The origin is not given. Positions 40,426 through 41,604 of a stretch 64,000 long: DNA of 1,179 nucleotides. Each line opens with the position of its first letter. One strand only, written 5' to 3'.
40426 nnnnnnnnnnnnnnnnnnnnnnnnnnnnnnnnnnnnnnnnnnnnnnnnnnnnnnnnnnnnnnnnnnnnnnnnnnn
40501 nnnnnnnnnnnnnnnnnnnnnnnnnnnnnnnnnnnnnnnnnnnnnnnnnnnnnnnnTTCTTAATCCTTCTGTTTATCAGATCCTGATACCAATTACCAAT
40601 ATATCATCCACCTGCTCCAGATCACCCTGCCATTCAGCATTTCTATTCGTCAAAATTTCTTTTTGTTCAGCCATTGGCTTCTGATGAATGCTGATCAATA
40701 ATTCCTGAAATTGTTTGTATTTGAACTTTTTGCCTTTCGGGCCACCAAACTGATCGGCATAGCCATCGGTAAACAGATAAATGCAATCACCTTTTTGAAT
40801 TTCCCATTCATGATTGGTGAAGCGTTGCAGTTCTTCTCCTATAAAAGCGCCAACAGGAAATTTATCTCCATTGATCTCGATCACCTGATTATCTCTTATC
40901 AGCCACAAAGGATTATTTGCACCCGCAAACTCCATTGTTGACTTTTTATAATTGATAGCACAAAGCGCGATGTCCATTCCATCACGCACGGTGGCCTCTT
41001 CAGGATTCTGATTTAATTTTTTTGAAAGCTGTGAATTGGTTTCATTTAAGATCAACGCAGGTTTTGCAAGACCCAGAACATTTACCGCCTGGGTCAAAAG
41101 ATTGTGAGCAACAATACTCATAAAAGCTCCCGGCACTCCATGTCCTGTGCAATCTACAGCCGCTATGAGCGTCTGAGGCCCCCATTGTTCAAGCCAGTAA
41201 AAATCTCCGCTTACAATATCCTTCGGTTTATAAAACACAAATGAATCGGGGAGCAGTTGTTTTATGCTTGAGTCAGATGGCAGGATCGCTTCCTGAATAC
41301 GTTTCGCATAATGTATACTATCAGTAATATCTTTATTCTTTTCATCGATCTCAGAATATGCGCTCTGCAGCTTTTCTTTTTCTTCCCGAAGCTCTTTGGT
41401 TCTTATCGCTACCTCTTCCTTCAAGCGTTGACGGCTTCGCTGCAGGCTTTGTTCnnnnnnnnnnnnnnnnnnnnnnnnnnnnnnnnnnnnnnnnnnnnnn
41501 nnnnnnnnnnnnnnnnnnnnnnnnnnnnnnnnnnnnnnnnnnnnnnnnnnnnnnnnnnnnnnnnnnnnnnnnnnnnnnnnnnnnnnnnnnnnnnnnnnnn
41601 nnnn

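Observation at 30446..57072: Six paralogous membrane sensor phosphatases (PP2C/SpoIIE-like) with no partner-switching components in cis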

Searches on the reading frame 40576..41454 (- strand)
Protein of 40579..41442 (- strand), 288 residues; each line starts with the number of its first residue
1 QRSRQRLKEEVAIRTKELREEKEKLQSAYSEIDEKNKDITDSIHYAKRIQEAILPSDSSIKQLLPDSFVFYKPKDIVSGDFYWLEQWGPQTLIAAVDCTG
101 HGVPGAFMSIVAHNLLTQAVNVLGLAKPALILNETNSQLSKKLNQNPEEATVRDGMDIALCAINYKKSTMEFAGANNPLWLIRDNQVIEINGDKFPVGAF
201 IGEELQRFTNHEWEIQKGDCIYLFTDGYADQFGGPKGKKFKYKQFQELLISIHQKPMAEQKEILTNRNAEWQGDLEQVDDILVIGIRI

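Call 19: find_homologous_proteins(query=window:40579-41442:-, max_evalue=1e-10)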
Query seq(288 aa) (288 aa): 8000 proteins with E <= 1e-10 among 8000 candidates; the best 120 are listed.
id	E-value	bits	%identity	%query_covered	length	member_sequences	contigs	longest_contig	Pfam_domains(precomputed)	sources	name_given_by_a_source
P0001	3.1e-155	534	81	100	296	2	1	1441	PF07228.18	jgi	jgi:serine phosphatase RsbU (regulator of sigma subunit)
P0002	8.5e-149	513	77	100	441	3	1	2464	PF07495.20,PF07228.18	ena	-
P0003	1.1e-147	509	85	91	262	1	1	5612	PF07228.18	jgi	-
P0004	3.8e-143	494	90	82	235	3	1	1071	PF07228.18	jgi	jgi:serine phosphatase RsbU (regulator of sigma subunit)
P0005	3.9e-141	487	81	91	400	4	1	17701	PF07495.20,PF07228.18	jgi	jgi:serine phosphatase RsbU (regulator of sigma subunit)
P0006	4.7e-140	484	75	94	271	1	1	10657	PF07228.18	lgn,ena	-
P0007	1.5e-136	472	69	99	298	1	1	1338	PF07228.18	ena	-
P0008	1.5e-128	446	83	80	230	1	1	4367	PF07228.18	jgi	jgi:serine phosphatase RsbU (regulator of sigma subunit)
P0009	1.6e-113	397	60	99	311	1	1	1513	PF07228.18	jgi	jgi:serine phosphatase RsbU (regulator of sigma subunit)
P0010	5.3e-113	395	58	99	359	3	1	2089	PF07228.18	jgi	jgi:serine phosphatase RsbU (regulator of sigma subunit)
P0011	1.7e-112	394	60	99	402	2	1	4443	PF07228.18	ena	-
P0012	1.1e-110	388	62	100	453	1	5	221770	PF25063.1,PF13424.13,PF07228.18,PF07719.24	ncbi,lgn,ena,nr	ncbi:MAG: hypothetical protein A3F72_10045 [Bacteroidetes bacterium RIFCSPLOWO2_12_FULL_35_15]|nr:MA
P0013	5.9e-108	379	62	94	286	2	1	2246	PF07228.18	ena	-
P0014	2.4e-106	373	58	95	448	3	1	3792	PF13424.13,PF07228.18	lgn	-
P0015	2.6e-106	373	57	99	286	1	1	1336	PF07228.18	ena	-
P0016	2.6e-105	370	58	95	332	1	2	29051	PF07228.18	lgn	-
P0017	3.9e-105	369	58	95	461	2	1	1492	PF07228.18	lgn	-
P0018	4.1e-105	369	59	99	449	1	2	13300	PF07228.18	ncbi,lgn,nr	ncbi:MAG: SpoIIE family protein phosphatase [Bacteroidia bacterium]|nr:SpoIIE family protein phospha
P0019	5.5e-105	369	59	99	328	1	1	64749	PF00672.31,PF07228.18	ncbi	-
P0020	6.4e-105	369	57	100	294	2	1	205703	PF07228.18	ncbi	-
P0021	7.4e-105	368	58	100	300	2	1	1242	PF07228.18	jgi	jgi:serine phosphatase RsbU (regulator of sigma subunit)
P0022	1.4e-104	368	58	95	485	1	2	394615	PF07228.18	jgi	jgi:serine phosphatase RsbU (regulator of sigma subunit)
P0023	1.6e-104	367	58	97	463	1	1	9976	PF20966.3,PF07228.18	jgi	-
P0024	2.6e-104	367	63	89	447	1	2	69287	PF07228.18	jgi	jgi:serine phosphatase RsbU (regulator of sigma subunit)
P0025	3.5e-104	366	57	100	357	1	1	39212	PF07228.18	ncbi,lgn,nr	ncbi:MAG: SpoIIE family protein phosphatase [Bacteroidetes bacterium]|nr:SpoIIE family protein phosp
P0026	5.3e-104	366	58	99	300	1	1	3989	PF07228.18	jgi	jgi:serine phosphatase RsbU (regulator of sigma subunit)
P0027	6.8e-104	365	62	89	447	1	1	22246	PF07228.18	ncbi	-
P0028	6.8e-104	365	62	92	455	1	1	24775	PF20966.3,PF07228.18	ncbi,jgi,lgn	-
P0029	9.3e-104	365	62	89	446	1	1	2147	PF07228.18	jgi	jgi:serine phosphatase RsbU (regulator of sigma subunit)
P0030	2.7e-103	363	61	89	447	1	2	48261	PF07228.18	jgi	jgi:serine phosphatase RsbU (regulator of sigma subunit)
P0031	5.2e-103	362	63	87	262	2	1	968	PF07228.18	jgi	jgi:serine phosphatase RsbU (regulator of sigma subunit)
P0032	7.1e-103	362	55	100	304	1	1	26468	PF07228.18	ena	-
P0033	7.5e-103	362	61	89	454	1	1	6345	PF07228.18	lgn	-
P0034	8.9e-103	362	54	100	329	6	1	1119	PF07228.18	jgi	jgi:serine phosphatase RsbU (regulator of sigma subunit)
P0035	1.7e-102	361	55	100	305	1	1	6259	PF07228.18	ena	-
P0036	1.9e-102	361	63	89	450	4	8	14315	PF07228.18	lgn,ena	-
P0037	2.1e-102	360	56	99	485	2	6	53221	PF07228.18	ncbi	ncbi:MAG: PP2C family protein-serine/threonine phosphatase [Bacteroidia bacterium]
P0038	2.5e-102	360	58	92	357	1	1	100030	PF07228.18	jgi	-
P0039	3.5e-102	360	55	100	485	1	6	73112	PF07228.18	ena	-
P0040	4.4e-102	359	57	98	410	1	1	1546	PF00672.31,PF07228.18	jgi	jgi:serine phosphatase RsbU (regulator of sigma subunit)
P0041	5.2e-102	359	56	100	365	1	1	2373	PF07495.20,PF07228.18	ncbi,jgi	jgi:serine phosphatase RsbU (regulator of sigma subunit)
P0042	7.2e-102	359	60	90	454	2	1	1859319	PF07228.18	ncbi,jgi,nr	ncbi:MAG: hypothetical protein K0Q95_2294 [Bacteroidota bacterium]|jgi:serine phosphatase RsbU (regu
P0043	1.3e-101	358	56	95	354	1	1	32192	PF07228.18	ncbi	ncbi:MAG: SpoIIE family protein phosphatase [Bacteroidota bacterium]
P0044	2.2e-101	357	54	100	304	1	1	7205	PF07228.18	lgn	-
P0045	2.9e-101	357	56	95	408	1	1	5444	PF07228.18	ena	-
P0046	4.5e-101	356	54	100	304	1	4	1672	PF07228.18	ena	-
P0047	4.6e-101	356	54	100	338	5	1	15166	PF07228.18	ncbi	ncbi:MAG: serine phosphatase RsbU (regulator of sigma subunit) [Bacteroidia bacterium]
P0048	5.1e-101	356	58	95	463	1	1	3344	PF20966.3,PF07228.18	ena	-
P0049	6.0e-101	356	55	100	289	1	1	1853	PF07228.18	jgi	-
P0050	6.4e-101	356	61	89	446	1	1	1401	PF07228.18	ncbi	-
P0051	1.9e-100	354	54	99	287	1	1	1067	PF07228.18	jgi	-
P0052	2.1e-100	354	59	95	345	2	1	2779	PF07228.18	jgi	jgi:serine phosphatase RsbU (regulator of sigma subunit)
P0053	2.6e-100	354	59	90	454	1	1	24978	PF07228.18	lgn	-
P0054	3.0e-100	353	60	88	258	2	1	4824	PF07228.18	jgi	jgi:serine phosphatase RsbU (regulator of sigma subunit)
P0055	4.1e-100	353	54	100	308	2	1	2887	PF07228.18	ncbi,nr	ncbi:MAG TPA: SpoIIE family protein phosphatase, partial [Bacteroidia bacterium]|nr:SpoIIE family pr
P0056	4.3e-100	353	53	100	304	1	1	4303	PF07228.18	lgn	-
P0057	5.6e-100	352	79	69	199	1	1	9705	PF07228.18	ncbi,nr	ncbi:MAG: SpoIIE family protein phosphatase, partial [Bacteroidota bacterium]|nr:SpoIIE family prote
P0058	5.8e-100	352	55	97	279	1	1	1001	PF07228.18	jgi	jgi:serine phosphatase RsbU (regulator of sigma subunit)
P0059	6.8e-100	352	56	97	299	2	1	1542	PF07228.18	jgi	jgi:serine phosphatase RsbU (regulator of sigma subunit)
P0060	8.2e-100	352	57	98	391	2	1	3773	PF00672.31,PF07228.18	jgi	jgi:serine phosphatase RsbU (regulator of sigma subunit)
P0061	1.7e-99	351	53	100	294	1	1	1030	PF07228.18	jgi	jgi:serine phosphatase RsbU (regulator of sigma subunit)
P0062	1.9e-99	351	53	100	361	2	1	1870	PF07228.18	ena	-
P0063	2.5e-99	350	59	95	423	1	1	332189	PF00072.31,PF07228.18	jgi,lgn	jgi:serine phosphatase RsbU (regulator of sigma subunit)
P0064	3.3e-99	350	56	94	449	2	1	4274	PF07228.18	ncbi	-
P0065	3.9e-99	350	56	99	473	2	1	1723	PF00672.31,PF07228.18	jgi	jgi:serine phosphatase RsbU (regulator of sigma subunit)/HAMP domain-containing protein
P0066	4.2e-99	350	55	100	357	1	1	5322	PF07228.18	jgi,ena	-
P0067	4.4e-99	350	55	95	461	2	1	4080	PF07228.18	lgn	-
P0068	4.4e-99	350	56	94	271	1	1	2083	PF07228.18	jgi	jgi:serine phosphatase RsbU (regulator of sigma subunit)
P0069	6.9e-99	349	55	95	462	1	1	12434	PF07228.18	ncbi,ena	-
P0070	7.5e-99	349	56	100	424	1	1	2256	PF07228.18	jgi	jgi:serine phosphatase RsbU (regulator of sigma subunit)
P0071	7.8e-99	349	56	98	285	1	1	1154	PF07228.18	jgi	jgi:serine phosphatase RsbU (regulator of sigma subunit)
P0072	9.5e-99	348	54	100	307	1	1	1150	PF07228.18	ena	-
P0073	1.3e-98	348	53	100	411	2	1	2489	PF00672.31,PF07228.18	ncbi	-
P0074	1.4e-98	348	55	98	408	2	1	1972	PF00672.31,PF07228.18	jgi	jgi:serine phosphatase RsbU (regulator of sigma subunit)/HAMP domain-containing protein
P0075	2.4e-98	347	59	89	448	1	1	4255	PF07228.18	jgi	jgi:serine phosphatase RsbU (regulator of sigma subunit)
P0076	2.6e-98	347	60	89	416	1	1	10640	PF13426.14,PF08448.17,PF07228.18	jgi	-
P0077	2.9e-98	347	54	99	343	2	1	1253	PF07228.18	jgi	jgi:serine phosphatase RsbU (regulator of sigma subunit)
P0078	2.9e-98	347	53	100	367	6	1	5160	PF07228.18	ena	-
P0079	3.9e-98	346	56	95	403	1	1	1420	PF07228.18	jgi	-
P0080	4.0e-98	346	60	89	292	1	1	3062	PF07228.18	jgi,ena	-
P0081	4.1e-98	346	58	88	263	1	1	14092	PF07228.18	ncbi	ncbi:MAG: PP2C family protein-serine/threonine phosphatase, partial [Bacteroidia bacterium]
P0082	4.4e-98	346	53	98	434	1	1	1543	PF00672.31,PF07228.18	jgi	jgi:serine phosphatase RsbU (regulator of sigma subunit)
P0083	4.7e-98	346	54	99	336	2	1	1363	PF07228.18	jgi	jgi:serine phosphatase RsbU (regulator of sigma subunit)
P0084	6.1e-98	346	59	93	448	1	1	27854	PF07228.18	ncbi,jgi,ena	jgi:serine phosphatase RsbU (regulator of sigma subunit)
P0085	6.6e-98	346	53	100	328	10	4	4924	PF07228.18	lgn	-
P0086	7.2e-98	346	60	91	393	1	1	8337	PF08447.19,PF13426.14,PF08448.17,PF00989.32,PF07228.18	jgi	-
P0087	7.7e-98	345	55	93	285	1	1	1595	PF07228.18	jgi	jgi:serine phosphatase RsbU (regulator of sigma subunit)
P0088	8.9e-98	345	51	100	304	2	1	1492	PF07228.18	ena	-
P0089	1.0e-97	345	54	100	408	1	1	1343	PF00672.31,PF07228.18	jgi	-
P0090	1.2e-97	345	59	89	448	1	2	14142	PF07228.18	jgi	jgi:serine phosphatase RsbU (regulator of sigma subunit)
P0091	1.2e-97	345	51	98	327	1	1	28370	PF07228.18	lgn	-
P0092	1.3e-97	345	56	89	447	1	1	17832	PF07228.18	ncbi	ncbi:MAG: PP2C family protein-serine/threonine phosphatase [Bacteroidia bacterium]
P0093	1.8e-97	344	56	100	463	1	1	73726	PF07228.18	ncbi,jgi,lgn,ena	jgi:serine phosphatase RsbU (regulator of sigma subunit)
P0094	1.8e-97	344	64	82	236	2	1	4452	PF07228.18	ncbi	ncbi:MAG TPA: SpoIIE family protein phosphatase, partial [Bacteroidia bacterium]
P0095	2.7e-97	344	55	98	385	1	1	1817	PF00672.31,PF07228.18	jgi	jgi:serine phosphatase RsbU (regulator of sigma subunit)/HAMP domain-containing protein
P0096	3.8e-97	343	54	99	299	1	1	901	PF07228.18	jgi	jgi:serine phosphatase RsbU (regulator of sigma subunit)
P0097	5.2e-97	343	53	100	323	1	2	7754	PF07228.18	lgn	-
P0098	5.3e-97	343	52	99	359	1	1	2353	PF07228.18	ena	-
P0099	5.7e-97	343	54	99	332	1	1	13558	PF07228.18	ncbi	-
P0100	7.0e-97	342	54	98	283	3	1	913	PF07228.18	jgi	jgi:serine phosphatase RsbU (regulator of sigma subunit)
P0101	7.2e-97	342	54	99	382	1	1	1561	PF00672.31,PF07228.18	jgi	jgi:serine phosphatase RsbU (regulator of sigma subunit)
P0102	7.2e-97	342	54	98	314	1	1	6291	PF07228.18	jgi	jgi:serine phosphatase RsbU (regulator of sigma subunit)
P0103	7.7e-97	342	58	98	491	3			PF07228.18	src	-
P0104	2.0e-96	341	55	99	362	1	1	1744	PF00672.31,PF07228.18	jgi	jgi:phosphoserine phosphatase RsbU/P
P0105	2.2e-96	341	54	98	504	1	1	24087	PF00672.31,PF07228.18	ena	-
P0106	2.8e-96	340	59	98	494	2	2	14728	PF07228.18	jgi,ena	jgi:serine phosphatase RsbU (regulator of sigma subunit)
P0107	2.8e-96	340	55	98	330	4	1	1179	PF07228.18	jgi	jgi:serine phosphatase RsbU (regulator of sigma subunit)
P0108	3.0e-96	340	50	98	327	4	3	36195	PF07228.18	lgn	-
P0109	3.7e-96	340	55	99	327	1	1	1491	PF07228.18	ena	-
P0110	3.8e-96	340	56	96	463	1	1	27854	PF07228.18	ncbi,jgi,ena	jgi:serine phosphatase RsbU (regulator of sigma subunit)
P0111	4.8e-96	340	53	98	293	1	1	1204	PF07228.18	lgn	-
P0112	5.1e-96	340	54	99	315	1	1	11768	PF07228.18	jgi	jgi:serine phosphatase RsbU (regulator of sigma subunit)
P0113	5.6e-96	339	56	95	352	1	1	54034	PF07228.18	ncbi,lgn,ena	-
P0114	6.7e-96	339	55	98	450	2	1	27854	PF20966.3,PF07228.18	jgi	jgi:serine phosphatase RsbU (regulator of sigma subunit)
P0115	7.1e-96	339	52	100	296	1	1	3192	PF07228.18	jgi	jgi:serine phosphatase RsbU (regulator of sigma subunit)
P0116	7.8e-96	339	55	99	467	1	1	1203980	PF07228.18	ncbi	-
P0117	7.9e-96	339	53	100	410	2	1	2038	PF00672.31,PF07228.18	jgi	jgi:serine phosphatase RsbU (regulator of sigma subunit)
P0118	8.1e-96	339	53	100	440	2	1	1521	PF07495.20,PF07228.18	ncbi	ncbi:MAG: SpoIIE family protein phosphatase, partial [Flavobacteriales bacterium]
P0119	8.4e-96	339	52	98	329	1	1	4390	PF07228.18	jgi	jgi:serine phosphatase RsbU (regulator of sigma subunit)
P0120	1.0e-95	338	55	99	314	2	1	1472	PF07228.18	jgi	-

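Call 20: find_encoding_contigs(protein=P0063, flank=8000, max_places=2)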
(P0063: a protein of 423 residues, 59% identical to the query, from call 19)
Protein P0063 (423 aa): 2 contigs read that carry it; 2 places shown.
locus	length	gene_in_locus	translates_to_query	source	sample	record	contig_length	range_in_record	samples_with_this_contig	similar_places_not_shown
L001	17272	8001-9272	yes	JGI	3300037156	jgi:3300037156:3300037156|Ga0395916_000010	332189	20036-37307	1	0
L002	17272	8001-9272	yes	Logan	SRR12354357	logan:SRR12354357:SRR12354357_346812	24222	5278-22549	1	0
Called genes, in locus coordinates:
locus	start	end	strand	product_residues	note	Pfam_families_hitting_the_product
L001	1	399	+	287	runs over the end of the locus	PF03976:PPK2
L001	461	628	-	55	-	-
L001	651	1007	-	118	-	-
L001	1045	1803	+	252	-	PF00753:Lactamase_B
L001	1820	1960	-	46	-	-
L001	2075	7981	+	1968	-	PF13185:GAF_2, PF13492:GAF_3, PF13185:GAF_2, PF13492:GAF_3, PF13185:GAF_2, PF13492:GAF_3, PF01590:GAF, PF13185:GAF_2, +14 more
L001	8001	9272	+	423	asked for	PF00072:Response_reg, PF07228:SpoIIE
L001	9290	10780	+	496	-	PF02012:BNR (faint), PF18962:Por_Secre_tail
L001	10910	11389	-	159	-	-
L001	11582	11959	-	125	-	PF09579:Spore_YtfJ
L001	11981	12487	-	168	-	-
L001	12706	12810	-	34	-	-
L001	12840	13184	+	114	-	-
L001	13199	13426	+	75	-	-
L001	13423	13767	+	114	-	-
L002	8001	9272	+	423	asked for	PF00072:Response_reg, PF07228:SpoIIE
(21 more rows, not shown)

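Call 21: find_encoding_contigs(protein=P0019, flank=8000, max_places=2)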
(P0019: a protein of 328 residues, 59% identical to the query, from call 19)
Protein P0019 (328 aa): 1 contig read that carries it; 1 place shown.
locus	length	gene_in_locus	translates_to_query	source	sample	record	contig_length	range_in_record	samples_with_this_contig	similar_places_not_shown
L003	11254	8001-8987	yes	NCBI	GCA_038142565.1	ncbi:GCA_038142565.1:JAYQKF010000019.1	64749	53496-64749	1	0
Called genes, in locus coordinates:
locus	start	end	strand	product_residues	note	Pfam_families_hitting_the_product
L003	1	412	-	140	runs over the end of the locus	PF11306:DUF3108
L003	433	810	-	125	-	PF11306:DUF3108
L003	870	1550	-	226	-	PF00535:Glycos_transf_2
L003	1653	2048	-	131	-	PF01983:CofC, PF09837:DUF2064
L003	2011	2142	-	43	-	-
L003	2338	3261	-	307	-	PF04055:Radical_SAM, PF12345:DUF3641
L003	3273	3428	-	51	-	-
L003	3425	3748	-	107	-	-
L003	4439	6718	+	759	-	PF03219:TLC, PF07690:MFS_1 (weak)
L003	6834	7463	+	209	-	-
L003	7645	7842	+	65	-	-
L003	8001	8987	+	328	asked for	PF00672:HAMP, PF07228:SpoIIE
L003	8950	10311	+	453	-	-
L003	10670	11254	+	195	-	?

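Call 39: find_related_loci(query=A1, collection=genome_contigs, flank=10000)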
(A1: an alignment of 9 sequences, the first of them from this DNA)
Query A1 (288 aa) in genome_contigs; peptide patterns used: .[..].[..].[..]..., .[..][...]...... (x = any residue, [..] = any of these).
600 stretches matched a pattern (row limit reached: there are more); 598 encode a relative of the query (tblastn E <= 1e-3); the best 80 are kept; 80 distinct loci.
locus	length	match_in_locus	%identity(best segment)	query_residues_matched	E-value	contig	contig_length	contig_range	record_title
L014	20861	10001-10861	54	2-288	1e-110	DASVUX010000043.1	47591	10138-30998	MAG TPA_asm: Bacteroidia bacterium isolate SMAG_U3328 k141_370491, whole genome shotgun sequence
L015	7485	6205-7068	53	1-288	5e-108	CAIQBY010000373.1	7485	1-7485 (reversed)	MAG: uncultured Bacteroidetes bacterium isolate Umea3_bin-1094 genome assembly, contig: bin-1094:373/423, whole genome s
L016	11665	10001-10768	58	32-288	7e-104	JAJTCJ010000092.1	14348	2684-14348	MAG: Bacteroidetes bacterium isolate C_No_T20_B_bin.80 scaffold_5198, whole genome shotgun sequence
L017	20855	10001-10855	54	4-288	1e-102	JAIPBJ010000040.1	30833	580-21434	MAG: Flavobacteriales bacterium isolate Tobar13m-G24 Tobar13m-C1696, whole genome shotgun sequence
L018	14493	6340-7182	54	7-288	2e-101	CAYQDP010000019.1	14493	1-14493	MAG TPA_asm: uncultured Flavobacteriaceae bacterium isolate binchicken_co197_250 genome assembly, contig: NODE_7035_leng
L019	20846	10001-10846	52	7-288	7e-100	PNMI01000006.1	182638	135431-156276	MAG: Sphingobacteriaceae bacterium isolate FW.025 FD_1000032_182638, whole genome shotgun sequence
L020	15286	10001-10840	51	2-288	3e-99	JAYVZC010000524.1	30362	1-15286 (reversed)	MAG: Bacteroidota bacterium isolate GL88_DN_metabinner_4 GL88_DN_metabinner_4_523, whole genome shotgun sequence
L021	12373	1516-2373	53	4-288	2e-99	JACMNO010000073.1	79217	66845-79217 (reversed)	MAG: Bacteroidia bacterium isolate LF-bin-173 FL-bin-173-contig-k141_1761855, whole genome shotgun sequence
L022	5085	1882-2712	54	7-288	7e-98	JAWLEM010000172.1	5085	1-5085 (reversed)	MAG: Bacteroidales bacterium isolate 20BLK6-1.bin.63 NODE_21388_length_5085_cov_15.604693, whole genome shotgun sequence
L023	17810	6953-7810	52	2-288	2e-97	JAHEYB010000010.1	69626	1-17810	MAG: Bacteroidetes bacterium isolate nzgw118 NODE_464_length_69627_cov_5.753662, whole genome shotgun sequence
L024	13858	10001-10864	51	2-288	4e-97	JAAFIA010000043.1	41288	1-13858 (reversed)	MAG: Bacteroidetes bacterium isolate bin17.concoct.ball.095 WN_Bacteroidetes_4_scaffold_43, whole genome shotgun sequenc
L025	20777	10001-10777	53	30-288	8e-96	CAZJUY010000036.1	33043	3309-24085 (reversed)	MAG TPA_asm: uncultured Chitinophaga sp. isolate SRP287453_co1_11 genome assembly, contig: NODE_2177_length_33043_cov_8.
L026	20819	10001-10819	53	7-288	4e-96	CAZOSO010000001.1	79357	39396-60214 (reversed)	MAG TPA_asm: uncultured Weeksellaceae bacterium isolate SRP185896_co1_396 genome assembly, contig: NODE_52_length_79357_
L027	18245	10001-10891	50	10-288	6e-96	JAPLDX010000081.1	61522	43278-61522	MAG: Bacteroidia bacterium isolate LacPavin_0920_SED3_MAG_41_20 LacPavin_0920_SED3_scaffold_418371, whole genome shotgun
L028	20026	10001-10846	48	4-288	7e-95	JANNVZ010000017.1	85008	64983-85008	MAG: Flavobacteriales bacterium isolate VAR_34_metabat_428 VAR_34_k141_3145635, whole genome shotgun sequence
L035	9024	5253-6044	51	21-288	7e-93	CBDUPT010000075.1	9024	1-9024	MAG TPA_asm: uncultured Flavobacteriales bacterium isolate SRR22808126_concoct_132 genome assembly, contig: ERZ25043457.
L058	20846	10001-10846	46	5-287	1e-88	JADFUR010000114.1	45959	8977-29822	MAG: Bacteroidetes bacterium isolate C4.bin.5 k83_3175930, whole genome shotgun sequence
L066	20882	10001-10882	47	11-288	2e-86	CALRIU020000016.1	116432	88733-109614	MAG: Hydrocarboniphaga daqingensis isolate JJ-AX1-329-3-mx-bin493 genome assembly, contig: JJ-MOM7-71-C55, whole genome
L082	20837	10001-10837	47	14-288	1e-83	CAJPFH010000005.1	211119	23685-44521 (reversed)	Flavobacteriales bacterium genome assembly, contig: FLAV_5, whole genome shotgun sequence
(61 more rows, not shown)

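Call 49: search_protein_families(library=pfam, alignment_id=A2, max_evalue=0.001)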
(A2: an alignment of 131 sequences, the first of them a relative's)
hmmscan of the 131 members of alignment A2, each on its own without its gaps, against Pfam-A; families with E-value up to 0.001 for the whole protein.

A. member 1, L014:12928-13446:+ (173 aa): 1 family
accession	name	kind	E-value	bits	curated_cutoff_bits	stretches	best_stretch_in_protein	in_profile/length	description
PF00877.26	NLPC_P60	-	6.7e-24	84.3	23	1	61-163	1-102/105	NlpC/P60 family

B. families by the number of members that match (of 131 scanned): 124 families (the first 25 are shown)
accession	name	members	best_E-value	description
PF13689.11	DUF4154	6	1.2e-33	YfiR/HmsC-like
PF04542.20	Sigma70_r2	5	2.8e-19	Sigma-70 region 2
PF04264.18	YceI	3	4.5e-53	YceI-like domain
PF01245.26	Ribosomal_L19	3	9.3e-48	Ribosomal protein L19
PF00877.26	NLPC_P60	3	2.7e-27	NlpC/P60 family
PF03061.28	4HBT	3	2.1e-13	Thioesterase superfamily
PF08281.18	Sigma70_r4_2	3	8e-12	Sigma-70, region 4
PF13238.12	AAA_18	3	5.9e-11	AAA domain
PF01712.25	dNK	2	9e-60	Deoxynucleoside kinase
PF18935.5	DUF5683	2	1.7e-51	Family of unknown function (DUF5683)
PF01202.28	SKI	2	8.2e-45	Shikimate kinase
PF00411.24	Ribosomal_S11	2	8.3e-45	Ribosomal protein S11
PF01507.26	PAPS_reduct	2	1.4e-37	Phosphoadenosine phosphosulfate reductase domain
PF01196.24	Ribosomal_L17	2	3e-36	Ribosomal protein L17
PF00416.27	Ribosomal_S13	2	1.5e-32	Ribosomal protein S13/S18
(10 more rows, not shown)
